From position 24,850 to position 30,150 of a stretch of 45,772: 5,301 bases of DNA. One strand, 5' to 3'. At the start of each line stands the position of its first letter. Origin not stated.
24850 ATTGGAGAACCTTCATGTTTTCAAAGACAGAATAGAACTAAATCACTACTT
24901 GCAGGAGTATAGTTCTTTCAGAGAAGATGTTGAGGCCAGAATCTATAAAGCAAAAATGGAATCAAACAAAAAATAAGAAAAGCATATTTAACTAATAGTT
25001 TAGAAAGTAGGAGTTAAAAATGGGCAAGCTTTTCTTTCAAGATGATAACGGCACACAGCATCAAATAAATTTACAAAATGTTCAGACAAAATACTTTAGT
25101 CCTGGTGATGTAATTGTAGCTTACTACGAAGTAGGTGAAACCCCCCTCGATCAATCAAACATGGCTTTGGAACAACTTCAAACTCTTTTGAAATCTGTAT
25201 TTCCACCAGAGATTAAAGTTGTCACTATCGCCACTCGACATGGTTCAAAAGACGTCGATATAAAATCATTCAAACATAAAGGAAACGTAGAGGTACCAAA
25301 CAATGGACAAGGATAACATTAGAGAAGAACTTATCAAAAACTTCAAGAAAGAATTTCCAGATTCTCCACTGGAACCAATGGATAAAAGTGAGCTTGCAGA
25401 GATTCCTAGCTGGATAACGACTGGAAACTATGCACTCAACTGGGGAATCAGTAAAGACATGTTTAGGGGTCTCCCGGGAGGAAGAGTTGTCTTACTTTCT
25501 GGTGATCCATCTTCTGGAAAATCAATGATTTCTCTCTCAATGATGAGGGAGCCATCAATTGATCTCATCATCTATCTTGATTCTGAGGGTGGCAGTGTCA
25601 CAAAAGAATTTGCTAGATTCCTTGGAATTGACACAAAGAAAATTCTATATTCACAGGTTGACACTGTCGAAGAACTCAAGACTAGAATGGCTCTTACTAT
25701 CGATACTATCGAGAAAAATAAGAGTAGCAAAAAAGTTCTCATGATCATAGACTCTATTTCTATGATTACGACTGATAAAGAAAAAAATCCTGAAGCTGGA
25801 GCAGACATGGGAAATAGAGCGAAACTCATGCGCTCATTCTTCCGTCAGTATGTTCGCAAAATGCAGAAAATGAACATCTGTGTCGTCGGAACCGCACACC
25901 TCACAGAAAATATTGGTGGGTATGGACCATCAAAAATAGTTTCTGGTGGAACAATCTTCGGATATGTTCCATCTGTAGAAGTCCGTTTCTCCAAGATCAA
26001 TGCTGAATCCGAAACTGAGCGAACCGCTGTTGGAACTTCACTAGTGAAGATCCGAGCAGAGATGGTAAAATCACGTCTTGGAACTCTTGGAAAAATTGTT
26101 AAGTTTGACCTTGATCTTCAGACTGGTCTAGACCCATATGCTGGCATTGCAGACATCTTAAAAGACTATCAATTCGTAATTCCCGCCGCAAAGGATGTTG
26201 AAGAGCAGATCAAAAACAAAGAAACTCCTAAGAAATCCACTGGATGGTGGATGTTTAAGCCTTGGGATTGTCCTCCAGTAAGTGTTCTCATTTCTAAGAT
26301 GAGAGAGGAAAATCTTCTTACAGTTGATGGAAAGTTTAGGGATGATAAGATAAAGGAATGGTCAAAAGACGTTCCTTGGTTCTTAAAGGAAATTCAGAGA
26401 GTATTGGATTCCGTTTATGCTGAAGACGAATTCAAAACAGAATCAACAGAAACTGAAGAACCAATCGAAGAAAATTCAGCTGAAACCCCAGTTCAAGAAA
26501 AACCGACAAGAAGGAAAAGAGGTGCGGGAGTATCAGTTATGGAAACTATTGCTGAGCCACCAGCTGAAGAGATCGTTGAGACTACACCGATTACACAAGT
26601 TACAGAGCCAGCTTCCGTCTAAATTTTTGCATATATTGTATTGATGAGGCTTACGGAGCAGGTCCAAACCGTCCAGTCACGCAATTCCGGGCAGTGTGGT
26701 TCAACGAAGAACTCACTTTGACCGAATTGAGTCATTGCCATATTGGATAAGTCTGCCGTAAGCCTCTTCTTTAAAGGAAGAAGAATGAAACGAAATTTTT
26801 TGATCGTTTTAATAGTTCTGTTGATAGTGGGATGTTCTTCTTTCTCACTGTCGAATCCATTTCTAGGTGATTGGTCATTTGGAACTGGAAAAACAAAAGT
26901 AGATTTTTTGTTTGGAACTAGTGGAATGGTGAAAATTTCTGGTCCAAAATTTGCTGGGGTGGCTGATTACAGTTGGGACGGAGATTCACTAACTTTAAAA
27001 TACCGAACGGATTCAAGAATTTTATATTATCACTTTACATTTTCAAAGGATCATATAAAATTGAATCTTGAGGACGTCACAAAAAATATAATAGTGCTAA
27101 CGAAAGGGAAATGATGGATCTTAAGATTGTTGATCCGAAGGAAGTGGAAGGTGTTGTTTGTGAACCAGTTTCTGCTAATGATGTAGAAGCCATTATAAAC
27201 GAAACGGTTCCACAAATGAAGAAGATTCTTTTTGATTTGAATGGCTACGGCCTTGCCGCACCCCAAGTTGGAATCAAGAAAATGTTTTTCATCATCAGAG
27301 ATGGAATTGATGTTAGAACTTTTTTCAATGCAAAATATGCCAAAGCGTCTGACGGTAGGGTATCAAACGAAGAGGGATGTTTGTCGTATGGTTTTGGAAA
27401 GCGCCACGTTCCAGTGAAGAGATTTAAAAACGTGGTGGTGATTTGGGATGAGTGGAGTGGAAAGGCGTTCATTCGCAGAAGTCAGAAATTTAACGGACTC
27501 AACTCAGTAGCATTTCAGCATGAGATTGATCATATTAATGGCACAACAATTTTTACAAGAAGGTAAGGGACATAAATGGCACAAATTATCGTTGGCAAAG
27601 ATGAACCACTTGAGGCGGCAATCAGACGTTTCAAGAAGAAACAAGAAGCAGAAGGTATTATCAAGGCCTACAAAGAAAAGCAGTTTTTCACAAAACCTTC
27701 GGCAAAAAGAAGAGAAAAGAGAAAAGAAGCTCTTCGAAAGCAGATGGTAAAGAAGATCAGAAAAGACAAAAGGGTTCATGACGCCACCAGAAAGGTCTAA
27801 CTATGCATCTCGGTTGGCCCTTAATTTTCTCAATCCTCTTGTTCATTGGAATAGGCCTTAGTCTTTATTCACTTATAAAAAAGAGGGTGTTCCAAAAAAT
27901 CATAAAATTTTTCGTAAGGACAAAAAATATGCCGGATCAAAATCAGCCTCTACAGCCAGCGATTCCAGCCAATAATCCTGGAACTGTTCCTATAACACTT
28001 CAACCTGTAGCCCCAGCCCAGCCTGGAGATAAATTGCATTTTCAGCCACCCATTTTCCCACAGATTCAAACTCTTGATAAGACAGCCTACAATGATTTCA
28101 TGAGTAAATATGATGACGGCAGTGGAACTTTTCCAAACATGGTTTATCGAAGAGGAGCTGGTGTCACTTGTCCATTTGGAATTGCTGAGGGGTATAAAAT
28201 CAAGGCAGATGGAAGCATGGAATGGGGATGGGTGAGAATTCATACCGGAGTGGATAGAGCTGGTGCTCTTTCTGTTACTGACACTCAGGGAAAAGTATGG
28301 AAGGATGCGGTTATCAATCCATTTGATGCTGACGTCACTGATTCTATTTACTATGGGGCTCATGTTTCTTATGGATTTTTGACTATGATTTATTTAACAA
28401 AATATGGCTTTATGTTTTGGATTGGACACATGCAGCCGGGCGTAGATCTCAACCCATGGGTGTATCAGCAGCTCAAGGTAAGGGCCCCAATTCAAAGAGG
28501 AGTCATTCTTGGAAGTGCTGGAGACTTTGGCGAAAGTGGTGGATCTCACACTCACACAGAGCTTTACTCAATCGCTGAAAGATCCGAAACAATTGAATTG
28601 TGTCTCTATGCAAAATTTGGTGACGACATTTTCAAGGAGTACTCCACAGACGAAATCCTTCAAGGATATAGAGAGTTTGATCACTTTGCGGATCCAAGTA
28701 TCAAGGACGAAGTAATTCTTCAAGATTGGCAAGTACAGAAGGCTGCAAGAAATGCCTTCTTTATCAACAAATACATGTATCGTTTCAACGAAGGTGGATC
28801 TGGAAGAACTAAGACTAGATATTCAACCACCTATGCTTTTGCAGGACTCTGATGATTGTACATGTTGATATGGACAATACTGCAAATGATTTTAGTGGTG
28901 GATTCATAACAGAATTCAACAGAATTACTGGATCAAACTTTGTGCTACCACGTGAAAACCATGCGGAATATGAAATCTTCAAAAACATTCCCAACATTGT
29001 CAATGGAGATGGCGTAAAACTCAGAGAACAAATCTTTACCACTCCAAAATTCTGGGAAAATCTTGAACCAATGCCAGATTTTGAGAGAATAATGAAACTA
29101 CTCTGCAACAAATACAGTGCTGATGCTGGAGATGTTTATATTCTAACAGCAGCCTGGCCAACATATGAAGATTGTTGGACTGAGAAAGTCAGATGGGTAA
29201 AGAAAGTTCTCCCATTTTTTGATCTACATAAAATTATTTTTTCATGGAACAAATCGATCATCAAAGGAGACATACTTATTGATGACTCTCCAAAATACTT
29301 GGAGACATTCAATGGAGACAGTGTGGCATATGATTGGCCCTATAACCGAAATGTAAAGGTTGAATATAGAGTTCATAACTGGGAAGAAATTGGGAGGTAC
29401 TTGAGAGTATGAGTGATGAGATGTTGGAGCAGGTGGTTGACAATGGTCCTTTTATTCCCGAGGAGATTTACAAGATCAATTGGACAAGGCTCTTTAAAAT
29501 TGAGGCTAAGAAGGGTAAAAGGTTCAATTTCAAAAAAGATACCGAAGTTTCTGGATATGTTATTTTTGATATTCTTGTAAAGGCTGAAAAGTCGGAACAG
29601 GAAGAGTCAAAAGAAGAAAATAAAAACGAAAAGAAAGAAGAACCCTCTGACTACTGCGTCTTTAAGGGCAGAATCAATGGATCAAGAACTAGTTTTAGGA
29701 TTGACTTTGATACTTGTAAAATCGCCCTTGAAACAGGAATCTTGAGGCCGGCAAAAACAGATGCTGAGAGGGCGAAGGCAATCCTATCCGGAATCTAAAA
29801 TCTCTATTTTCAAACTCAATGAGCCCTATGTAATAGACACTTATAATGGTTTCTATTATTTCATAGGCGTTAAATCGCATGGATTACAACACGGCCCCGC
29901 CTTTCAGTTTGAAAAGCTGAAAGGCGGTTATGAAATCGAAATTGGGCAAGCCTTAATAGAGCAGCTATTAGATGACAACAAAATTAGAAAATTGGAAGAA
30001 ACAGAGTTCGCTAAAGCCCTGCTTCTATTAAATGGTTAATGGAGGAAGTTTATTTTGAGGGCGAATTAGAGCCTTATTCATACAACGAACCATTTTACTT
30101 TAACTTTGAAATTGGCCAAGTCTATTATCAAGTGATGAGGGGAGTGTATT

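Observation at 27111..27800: Adjacent peptide deformylase and ribosomal protein bS21: a two-gene translation-hijack module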

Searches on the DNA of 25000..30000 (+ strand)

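Call 6: search_dna_similar(query=window:25000-30000:+, collection=phages, mode=distant)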
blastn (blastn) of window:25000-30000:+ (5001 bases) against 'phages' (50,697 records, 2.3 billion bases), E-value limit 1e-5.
No match.

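Call 52: search_rna_families(source=window, start=26500, end=27900, threshold=evalue, max_evalue=1)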
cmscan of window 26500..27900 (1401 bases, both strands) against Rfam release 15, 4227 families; matches with E-value up to 1: 0.
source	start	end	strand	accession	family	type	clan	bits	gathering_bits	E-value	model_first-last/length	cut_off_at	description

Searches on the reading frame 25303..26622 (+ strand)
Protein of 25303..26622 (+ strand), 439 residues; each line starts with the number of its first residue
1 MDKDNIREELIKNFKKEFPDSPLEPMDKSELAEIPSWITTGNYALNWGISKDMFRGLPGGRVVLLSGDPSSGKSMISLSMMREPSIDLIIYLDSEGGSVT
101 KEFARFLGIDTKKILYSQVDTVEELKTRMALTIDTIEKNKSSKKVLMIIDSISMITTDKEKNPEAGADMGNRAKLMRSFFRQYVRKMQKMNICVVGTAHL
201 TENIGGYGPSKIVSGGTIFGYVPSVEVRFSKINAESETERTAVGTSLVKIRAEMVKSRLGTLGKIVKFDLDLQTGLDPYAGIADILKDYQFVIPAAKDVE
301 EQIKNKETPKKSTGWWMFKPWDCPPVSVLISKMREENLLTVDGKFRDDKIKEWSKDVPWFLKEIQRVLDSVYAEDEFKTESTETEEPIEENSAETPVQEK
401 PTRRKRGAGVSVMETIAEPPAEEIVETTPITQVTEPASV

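Call 3: search_protein_families(library=pfam, proteins=[window:25303-26622:+], max_evalue=0.1)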
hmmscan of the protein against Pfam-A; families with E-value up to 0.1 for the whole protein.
window:25303-26622:+ (439 aa): 7 families
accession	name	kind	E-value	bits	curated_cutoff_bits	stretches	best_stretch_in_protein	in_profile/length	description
PF00154.27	RecA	-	2e-19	70.5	27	1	10-276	6-261/262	recA bacterial DNA recombination protein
PF13479.12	AAA_24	-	6.6e-06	26.5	27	1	62-203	4-133/195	AAA domain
PF06745.19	ATPase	-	2.4e-05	24.3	26.6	1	54-214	13-181/231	KaiC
PF00004.35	AAA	-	0.0045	17.9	21.2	1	63-203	1-113/131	ATPase family associated with various cellular activities (AAA)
PF13401.12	AAA_22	-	0.029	15.1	27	1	61-202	6-128/130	AAA domain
PF13481.12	AAA_25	-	0.03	14.4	27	0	57-81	30-54/195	AAA domain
PF04692.18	PDGF_N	-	0.065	14.4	29.5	0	362-407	22-70/78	Platelet-derived growth factor, N terminal region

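Call 4: search_protein_families(library=phrogs, proteins=[window:25303-26622:+], max_evalue=0.01)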
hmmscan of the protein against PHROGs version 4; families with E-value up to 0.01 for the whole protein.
window:25303-26622:+ (439 aa): 6 families
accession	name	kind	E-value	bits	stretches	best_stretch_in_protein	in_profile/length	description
phrog_97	-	other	2e-44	153.6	1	9-296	22-305/506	UvsX-like recombinase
phrog_8337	-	DNA, RNA and nucleotide metabolism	1.1e-30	108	1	10-229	26-239/273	DNA repair protein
phrog_1366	-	unknown function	0.00035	21.2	1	62-155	16-101/307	-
phrog_9666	-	unknown function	0.00074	18.8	1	29-81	20-72/779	-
phrog_19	-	DNA, RNA and nucleotide metabolism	0.0032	17.4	0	52-82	344-375/621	DnaB-like replicative helicase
phrog_6357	-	unknown function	0.0033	17.8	1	58-155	29-132/321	-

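Call 81: search_dna_similar(query=window:25303-26622:+, collection=phages, mode=protein, max_rows=15)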
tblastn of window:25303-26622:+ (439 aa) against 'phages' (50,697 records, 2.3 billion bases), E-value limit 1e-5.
Records with a match: 2747; places in all: 2749; records where one place covers at least 80% of the query: 1.
Best place of each record, by identity: <60% 2747.
By first word of the organism name: Escherichia 672; Synechococcus 375; Klebsiella 325; Bacillus 203; Salmonella 176; Mycobacterium 154; Vibrio 109; Shigella 88; Cyanophage 61; Enterobacter 55; and 63 more.
By host as written in the record: - 477; Escherichia coli 282; Klebsiella pneumoniae 114; Mycobacterium smegmatis mc2 155 110; Synechococcus 107; Synechococcus sp. 38; Escherichia coli O157:H7 38; Synechococcus sp. WH7803 28; and 572 more.
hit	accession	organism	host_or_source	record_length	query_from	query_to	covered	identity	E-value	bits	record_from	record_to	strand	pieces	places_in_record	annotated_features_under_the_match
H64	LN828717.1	Synechococcus phage S-PM2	-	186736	8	285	63%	31.2%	2e-25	115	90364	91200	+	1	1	UvsX RecA-like: UvsX RecA-like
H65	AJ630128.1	Synechococcus phage S-PM2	Synechococcus sp. SynWH7803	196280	8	285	63%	31.2%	2e-25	115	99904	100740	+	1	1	UvsX RecA-like: UvsX RecA-like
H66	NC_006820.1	Synechococcus phage S-PM2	Synechococcus sp. SynWH7803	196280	8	285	63%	31.2%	2e-25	115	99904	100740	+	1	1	UvsX RecA-like: DNA repair protein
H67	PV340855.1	Synechococcus phage Sf-FR1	Synechococcus sp. WH8102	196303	9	285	63%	30.2%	2e-23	109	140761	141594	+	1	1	DNA repair protein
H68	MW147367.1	Synechococcus phage S-H9-2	Synechococcus sp. WH 8102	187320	8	285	63%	29.8%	2e-23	109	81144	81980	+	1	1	recombination protein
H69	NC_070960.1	Synechococcus phage S-H9-2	Synechococcus sp. WH 8102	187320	8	285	63%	29.8%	2e-23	109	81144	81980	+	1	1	recombinase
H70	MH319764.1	Marine virus AG-345-P14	single cell amplified by WGA-X; seawater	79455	8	285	63%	29.8%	1e-22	107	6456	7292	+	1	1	record has no annotation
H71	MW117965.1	Synechococcus phage S-H38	Synechococcus sp. MW02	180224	5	289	65%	29.1%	1e-23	110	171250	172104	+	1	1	recombination protein | hypothetical protein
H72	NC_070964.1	Synechococcus phage S-H38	Synechococcus sp. MW02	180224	5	289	65%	29.1%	1e-23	110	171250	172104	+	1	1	recombinase | hypothetical protein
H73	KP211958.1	Cyanophage P-TIM40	Prochlorococcus sp. NATL2A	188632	9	289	64%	29.5%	2e-23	109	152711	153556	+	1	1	uvsX: UvsX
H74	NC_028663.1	Cyanophage P-TIM40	Prochlorococcus sp. NATL2A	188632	9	289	64%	29.5%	2e-23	109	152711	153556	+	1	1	uvsX: recombinase RecA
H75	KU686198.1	Synechococcus phage S-CAM3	Synechococcus sp.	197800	9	285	63%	29.8%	6e-23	107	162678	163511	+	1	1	recombination protein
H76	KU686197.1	Synechococcus phage S-CAM3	Synechococcus sp.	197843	9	285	63%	29.8%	6e-23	107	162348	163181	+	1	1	recombination protein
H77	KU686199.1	Synechococcus phage S-CAM3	Synechococcus sp.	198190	9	285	63%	29.8%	6e-23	107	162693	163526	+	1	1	recombination protein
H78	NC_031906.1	Synechococcus phage S-CAM3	Synechococcus sp.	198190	9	285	63%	29.8%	6e-23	107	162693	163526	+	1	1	recombination protein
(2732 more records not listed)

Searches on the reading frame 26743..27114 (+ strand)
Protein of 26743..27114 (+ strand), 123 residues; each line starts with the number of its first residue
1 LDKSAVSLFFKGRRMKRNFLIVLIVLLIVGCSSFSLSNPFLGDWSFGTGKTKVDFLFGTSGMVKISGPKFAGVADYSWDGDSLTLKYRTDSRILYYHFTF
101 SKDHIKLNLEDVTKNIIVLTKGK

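Call 3: search_protein_families(library=pfam, proteins=[window:26743-27114:+], max_evalue=0.1)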
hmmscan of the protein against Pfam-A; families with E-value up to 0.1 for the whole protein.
window:26743-27114:+ (123 aa): 1 family
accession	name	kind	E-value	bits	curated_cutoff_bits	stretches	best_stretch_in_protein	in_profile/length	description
PF18692.7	DUF5640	-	0.0052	17.1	28.5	1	40-112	3-75/85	Family of unknown function (DUF5640)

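Call 4: search_protein_families(library=phrogs, proteins=[window:26743-27114:+], max_evalue=0.01)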
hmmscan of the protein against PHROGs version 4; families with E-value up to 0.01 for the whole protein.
window:26743-27114:+ (123 aa): 0 families
